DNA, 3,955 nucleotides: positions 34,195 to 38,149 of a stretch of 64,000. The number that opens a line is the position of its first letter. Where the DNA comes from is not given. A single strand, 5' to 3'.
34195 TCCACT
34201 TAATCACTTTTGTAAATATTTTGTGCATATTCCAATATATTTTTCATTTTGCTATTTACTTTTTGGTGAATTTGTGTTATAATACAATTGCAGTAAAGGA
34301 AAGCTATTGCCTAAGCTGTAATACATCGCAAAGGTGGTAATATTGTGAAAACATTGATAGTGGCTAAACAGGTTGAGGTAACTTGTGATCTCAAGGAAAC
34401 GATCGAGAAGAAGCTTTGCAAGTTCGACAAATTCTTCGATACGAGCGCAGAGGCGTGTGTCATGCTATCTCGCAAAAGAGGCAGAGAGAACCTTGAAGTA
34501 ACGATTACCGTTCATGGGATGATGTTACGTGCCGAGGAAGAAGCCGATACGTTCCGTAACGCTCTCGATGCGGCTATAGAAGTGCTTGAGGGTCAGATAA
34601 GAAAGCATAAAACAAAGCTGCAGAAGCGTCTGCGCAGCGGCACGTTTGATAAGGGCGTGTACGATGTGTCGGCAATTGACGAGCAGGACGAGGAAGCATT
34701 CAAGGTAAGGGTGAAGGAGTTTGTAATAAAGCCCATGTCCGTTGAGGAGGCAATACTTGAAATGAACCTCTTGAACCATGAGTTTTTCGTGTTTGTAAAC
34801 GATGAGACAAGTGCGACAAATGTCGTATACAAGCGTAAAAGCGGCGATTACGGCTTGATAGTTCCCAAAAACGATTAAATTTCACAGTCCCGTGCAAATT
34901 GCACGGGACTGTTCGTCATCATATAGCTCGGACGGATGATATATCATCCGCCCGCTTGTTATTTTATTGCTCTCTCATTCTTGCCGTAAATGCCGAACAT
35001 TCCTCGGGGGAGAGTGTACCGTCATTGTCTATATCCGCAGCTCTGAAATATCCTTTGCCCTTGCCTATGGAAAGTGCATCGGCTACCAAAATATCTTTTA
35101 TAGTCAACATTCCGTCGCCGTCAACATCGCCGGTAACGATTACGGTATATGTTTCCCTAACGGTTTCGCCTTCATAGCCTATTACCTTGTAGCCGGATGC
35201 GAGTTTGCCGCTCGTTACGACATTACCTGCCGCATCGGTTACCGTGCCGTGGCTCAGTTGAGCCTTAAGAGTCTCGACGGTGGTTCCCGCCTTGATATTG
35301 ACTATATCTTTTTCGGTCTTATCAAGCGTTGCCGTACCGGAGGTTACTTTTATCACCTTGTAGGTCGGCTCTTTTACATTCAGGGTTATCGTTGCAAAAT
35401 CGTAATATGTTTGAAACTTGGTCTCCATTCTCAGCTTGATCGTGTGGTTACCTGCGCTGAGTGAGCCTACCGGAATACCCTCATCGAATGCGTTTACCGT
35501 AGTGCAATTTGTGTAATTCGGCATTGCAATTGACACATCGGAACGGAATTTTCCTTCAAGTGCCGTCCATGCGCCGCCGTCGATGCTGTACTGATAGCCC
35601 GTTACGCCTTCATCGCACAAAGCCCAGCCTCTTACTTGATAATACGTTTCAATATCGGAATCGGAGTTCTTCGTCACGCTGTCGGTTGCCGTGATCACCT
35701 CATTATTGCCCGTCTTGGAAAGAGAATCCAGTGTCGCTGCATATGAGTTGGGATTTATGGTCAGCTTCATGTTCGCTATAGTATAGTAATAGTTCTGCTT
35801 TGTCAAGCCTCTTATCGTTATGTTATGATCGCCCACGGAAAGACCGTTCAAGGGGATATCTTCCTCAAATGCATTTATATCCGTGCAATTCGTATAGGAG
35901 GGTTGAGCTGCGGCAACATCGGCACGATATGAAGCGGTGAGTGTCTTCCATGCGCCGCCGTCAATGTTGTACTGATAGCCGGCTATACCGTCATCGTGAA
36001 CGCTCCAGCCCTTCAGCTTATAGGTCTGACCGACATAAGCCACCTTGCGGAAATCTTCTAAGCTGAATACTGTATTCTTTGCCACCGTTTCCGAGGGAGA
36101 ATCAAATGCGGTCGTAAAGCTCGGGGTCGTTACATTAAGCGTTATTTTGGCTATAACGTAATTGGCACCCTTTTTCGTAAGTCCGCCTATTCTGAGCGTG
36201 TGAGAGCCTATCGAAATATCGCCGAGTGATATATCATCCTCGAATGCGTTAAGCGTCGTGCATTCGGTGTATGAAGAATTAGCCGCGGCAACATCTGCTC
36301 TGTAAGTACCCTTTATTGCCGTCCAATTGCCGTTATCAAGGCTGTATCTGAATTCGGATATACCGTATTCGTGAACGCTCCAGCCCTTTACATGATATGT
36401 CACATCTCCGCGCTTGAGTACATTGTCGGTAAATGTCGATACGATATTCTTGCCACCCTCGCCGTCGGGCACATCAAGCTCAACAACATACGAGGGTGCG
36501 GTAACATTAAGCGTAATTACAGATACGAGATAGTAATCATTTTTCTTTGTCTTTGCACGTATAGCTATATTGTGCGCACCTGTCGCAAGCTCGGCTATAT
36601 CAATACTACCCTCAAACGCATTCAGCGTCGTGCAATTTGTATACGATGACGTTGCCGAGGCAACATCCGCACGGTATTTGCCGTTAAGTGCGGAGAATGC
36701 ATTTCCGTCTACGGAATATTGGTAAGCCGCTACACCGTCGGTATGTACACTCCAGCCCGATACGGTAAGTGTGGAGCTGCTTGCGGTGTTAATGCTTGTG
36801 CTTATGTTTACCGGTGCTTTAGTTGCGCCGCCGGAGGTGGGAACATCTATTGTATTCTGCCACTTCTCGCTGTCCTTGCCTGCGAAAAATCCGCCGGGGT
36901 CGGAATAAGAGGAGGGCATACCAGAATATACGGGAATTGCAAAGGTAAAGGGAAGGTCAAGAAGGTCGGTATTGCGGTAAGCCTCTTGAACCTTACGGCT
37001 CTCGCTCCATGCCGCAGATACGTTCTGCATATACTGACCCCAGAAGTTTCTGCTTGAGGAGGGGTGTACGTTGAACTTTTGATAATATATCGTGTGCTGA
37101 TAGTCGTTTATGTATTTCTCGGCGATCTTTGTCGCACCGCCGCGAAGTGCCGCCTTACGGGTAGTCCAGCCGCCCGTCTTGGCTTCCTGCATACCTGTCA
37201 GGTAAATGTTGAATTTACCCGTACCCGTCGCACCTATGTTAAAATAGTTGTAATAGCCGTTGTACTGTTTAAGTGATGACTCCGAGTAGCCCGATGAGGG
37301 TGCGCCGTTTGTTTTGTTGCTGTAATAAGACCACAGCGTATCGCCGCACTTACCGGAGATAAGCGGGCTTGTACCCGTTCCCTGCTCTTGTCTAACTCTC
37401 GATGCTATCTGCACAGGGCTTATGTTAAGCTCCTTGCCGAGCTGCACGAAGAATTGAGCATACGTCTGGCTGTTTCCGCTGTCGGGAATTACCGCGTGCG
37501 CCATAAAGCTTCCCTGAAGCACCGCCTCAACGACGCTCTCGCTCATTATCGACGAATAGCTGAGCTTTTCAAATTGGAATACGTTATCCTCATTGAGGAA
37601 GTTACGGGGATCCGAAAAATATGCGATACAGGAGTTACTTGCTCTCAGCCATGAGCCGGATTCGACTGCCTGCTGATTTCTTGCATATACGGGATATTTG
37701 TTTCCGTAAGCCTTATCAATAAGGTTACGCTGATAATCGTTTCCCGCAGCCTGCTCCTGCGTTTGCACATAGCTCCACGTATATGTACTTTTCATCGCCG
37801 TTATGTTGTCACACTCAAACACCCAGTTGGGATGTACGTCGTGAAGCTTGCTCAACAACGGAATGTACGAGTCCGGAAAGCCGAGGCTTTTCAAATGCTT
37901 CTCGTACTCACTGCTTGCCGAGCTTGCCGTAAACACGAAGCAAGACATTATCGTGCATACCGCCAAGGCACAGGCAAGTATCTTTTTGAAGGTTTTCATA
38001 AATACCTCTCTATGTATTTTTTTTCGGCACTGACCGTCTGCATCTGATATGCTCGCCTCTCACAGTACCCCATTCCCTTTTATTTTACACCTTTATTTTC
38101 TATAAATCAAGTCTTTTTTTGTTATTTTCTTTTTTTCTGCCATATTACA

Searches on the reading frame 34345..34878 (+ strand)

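Call 10: search_protein_families(library=pfam, proteins=[window:34345-34878:+], max_evalue=0.001)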
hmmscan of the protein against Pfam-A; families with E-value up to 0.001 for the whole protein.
window:34345-34878:+ (177 aa): 2 families
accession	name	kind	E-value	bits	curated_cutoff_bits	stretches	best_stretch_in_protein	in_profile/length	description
PF16321.10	Ribosom_S30AE_C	-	9.9e-26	89.7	25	1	121-171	7-57/57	Sigma 54 modulation/S30EA ribosomal protein C terminus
PF02482.25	Ribosomal_S30AE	-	3.8e-21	76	23.7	1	5-93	3-88/88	Sigma 54 modulation protein / S30EA ribosomal protein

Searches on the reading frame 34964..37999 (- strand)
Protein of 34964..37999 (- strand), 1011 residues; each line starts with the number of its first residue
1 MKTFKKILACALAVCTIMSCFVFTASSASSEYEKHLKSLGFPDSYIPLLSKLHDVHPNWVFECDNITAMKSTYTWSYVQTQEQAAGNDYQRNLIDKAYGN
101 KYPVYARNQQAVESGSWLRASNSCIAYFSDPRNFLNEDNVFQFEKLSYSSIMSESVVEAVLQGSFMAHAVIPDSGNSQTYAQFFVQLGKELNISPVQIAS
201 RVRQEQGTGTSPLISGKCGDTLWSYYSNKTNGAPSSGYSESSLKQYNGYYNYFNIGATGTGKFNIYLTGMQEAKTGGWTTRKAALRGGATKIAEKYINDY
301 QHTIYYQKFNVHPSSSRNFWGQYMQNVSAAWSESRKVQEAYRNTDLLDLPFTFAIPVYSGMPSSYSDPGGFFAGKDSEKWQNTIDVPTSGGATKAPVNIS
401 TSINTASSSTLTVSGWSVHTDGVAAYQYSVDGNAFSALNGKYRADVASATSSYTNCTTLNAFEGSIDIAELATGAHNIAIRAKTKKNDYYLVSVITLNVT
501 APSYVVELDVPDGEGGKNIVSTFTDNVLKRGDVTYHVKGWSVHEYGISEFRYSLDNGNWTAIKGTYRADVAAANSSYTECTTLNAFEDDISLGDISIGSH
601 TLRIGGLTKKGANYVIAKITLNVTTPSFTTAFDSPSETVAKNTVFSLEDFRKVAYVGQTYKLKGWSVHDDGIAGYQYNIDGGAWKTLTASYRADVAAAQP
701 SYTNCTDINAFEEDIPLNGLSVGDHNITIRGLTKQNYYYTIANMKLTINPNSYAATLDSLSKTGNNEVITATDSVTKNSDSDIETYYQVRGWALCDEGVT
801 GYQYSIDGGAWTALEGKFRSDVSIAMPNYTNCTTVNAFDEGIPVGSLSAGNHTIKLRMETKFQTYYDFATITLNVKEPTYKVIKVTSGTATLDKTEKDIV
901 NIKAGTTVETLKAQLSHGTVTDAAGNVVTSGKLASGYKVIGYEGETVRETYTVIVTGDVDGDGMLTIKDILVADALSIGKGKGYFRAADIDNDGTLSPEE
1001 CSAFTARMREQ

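Call 10: search_protein_families(library=pfam, proteins=[window:34964-37999:-], max_evalue=0.001)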
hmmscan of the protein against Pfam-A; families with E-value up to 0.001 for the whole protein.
window:34964-37999:- (1011 aa): 2 families
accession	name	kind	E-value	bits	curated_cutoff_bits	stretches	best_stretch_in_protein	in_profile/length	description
PF00036.39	EF-hand_1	-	0.00011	22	25.4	0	985-1004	6-25/29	EF hand domain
PF13202.12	EF-hand_5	-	0.00046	20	25.9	0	984-1000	4-20/25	EF hand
